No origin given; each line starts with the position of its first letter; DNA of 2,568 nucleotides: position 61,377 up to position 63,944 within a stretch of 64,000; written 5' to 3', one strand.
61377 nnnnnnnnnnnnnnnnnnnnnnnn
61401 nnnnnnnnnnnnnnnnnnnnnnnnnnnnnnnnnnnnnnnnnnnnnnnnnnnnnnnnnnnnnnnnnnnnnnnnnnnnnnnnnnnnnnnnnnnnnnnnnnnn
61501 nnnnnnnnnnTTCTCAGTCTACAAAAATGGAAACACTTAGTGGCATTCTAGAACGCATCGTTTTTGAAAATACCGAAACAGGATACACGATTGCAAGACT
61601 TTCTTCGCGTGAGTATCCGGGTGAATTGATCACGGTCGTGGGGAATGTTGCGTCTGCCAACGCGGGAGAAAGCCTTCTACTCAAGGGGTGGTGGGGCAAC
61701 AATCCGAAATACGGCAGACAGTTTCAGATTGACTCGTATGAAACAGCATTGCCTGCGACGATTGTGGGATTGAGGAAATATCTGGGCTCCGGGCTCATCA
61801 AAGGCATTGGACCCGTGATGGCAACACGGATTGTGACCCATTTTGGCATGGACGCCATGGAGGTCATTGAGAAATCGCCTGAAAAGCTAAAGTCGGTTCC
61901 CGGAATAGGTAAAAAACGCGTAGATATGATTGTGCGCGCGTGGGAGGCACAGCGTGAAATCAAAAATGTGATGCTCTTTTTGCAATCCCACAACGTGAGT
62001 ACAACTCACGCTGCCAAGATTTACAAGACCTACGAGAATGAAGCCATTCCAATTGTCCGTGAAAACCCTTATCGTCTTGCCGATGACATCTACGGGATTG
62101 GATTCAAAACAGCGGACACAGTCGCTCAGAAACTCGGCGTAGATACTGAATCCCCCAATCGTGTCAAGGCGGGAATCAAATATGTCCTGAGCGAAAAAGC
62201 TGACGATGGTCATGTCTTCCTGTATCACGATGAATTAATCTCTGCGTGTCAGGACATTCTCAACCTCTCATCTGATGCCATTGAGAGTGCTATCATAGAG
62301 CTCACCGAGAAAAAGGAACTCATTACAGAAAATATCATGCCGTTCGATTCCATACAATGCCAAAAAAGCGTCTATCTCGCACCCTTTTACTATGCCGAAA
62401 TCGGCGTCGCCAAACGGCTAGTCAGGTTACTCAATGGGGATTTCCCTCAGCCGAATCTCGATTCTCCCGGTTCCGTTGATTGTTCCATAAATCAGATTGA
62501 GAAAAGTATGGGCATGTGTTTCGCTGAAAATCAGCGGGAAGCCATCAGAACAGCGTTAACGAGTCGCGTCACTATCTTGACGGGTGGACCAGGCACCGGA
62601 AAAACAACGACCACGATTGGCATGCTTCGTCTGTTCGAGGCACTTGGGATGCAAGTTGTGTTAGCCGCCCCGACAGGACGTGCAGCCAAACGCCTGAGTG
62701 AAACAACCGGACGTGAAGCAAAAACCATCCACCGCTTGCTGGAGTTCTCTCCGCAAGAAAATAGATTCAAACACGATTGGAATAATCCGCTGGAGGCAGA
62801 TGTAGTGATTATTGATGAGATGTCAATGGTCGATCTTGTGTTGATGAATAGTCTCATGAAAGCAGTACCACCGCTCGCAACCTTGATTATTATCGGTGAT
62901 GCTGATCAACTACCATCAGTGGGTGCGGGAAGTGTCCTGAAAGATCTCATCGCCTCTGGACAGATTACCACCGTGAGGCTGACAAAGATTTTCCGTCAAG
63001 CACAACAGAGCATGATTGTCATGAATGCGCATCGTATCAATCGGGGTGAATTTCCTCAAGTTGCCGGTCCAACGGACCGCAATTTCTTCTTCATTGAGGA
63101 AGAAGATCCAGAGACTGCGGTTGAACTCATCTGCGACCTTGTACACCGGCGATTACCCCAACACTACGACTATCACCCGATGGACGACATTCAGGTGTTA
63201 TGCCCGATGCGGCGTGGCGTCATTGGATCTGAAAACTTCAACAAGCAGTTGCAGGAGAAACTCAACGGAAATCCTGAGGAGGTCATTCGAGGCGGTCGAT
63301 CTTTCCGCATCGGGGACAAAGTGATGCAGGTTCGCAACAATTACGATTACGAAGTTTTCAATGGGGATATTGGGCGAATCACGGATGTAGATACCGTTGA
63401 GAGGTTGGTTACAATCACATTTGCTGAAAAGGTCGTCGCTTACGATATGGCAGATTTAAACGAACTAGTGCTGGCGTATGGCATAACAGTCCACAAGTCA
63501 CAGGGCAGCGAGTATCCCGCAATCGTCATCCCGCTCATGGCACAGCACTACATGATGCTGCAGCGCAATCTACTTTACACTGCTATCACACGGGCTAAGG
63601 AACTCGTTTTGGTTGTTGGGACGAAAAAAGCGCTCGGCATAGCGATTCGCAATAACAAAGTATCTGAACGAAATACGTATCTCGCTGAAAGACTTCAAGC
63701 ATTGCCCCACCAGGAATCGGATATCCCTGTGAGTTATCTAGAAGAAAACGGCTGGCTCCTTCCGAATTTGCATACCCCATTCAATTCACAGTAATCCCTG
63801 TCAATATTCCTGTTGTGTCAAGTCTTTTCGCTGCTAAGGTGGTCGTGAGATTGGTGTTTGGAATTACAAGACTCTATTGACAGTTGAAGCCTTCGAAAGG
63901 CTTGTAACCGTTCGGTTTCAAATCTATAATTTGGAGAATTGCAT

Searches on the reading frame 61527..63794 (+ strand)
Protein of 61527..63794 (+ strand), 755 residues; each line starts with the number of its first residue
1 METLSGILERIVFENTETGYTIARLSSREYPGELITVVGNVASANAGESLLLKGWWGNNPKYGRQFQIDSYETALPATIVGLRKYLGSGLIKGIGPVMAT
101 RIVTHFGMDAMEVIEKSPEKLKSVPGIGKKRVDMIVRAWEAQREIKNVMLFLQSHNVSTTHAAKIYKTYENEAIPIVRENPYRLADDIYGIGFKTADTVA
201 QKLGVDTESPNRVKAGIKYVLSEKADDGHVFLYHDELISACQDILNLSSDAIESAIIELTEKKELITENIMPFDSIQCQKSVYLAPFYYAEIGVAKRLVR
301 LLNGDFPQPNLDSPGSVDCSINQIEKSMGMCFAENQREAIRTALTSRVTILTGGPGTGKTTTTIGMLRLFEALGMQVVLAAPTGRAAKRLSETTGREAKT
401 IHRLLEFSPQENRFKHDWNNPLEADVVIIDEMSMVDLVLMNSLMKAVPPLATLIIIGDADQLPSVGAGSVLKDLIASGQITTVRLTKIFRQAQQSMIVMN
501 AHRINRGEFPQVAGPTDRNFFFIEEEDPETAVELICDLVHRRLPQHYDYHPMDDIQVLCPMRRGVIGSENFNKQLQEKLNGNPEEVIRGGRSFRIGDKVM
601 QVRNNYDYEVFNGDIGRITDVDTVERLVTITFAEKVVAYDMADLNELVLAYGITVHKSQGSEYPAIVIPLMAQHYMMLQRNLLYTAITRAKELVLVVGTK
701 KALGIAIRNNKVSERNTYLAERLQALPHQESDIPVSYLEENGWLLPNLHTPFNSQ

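Call 72: search_protein_families(library=pfam, proteins=[window:61527-63794:+], max_evalue=0.00001)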
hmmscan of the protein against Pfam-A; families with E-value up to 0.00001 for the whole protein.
window:61527-63794:+ (755 aa): 11 families
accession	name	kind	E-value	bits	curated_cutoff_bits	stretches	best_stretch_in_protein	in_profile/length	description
PF13245.12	AAA_19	-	6.8e-47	159.4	25.1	1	336-466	1-133/134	AAA domain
PF13604.12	AAA_30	-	1.2e-44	152.7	27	1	334-511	4-175/191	AAA domain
PF14490.11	HHH_RecD2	-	1.7e-40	137.2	27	1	142-231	2-92/92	ATP-dependent RecD2 DNA helicase HHH domain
PF23139.1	OB_YrrC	-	1e-25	89.9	27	1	1-76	1-76/76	ATP-dependent DNA helicase YrrC, OB-fold domain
PF18335.7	SH3_13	-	6.3e-20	71.2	41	1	572-632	2-65/65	ATP-dependent RecD-like DNA helicase SH3 domain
PF13538.12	UvrD_C_2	-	2.6e-19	69.3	27.4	1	650-697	2-52/52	UvrD-like helicase C-terminal domain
PF14520.12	HHH_5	-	1.1e-10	42.3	27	1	91-139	7-55/57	Helix-hairpin-helix domain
PF01443.25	Viral_helicase1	-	3.7e-09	37.2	21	0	625-696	160-226/228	Viral superfamily 1 RNA helicase core domain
PF13086.12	AAA_11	-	6e-09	36.5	27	0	334-386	4-64/257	AAA domain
PF00633.29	HHH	-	3.2e-06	27.2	24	0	113-136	5-28/30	Helix-hairpin-helix motif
PF00270.35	DEAD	-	7.2e-06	26.3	26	0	335-479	3-146/167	DEAD/DEAH box helicase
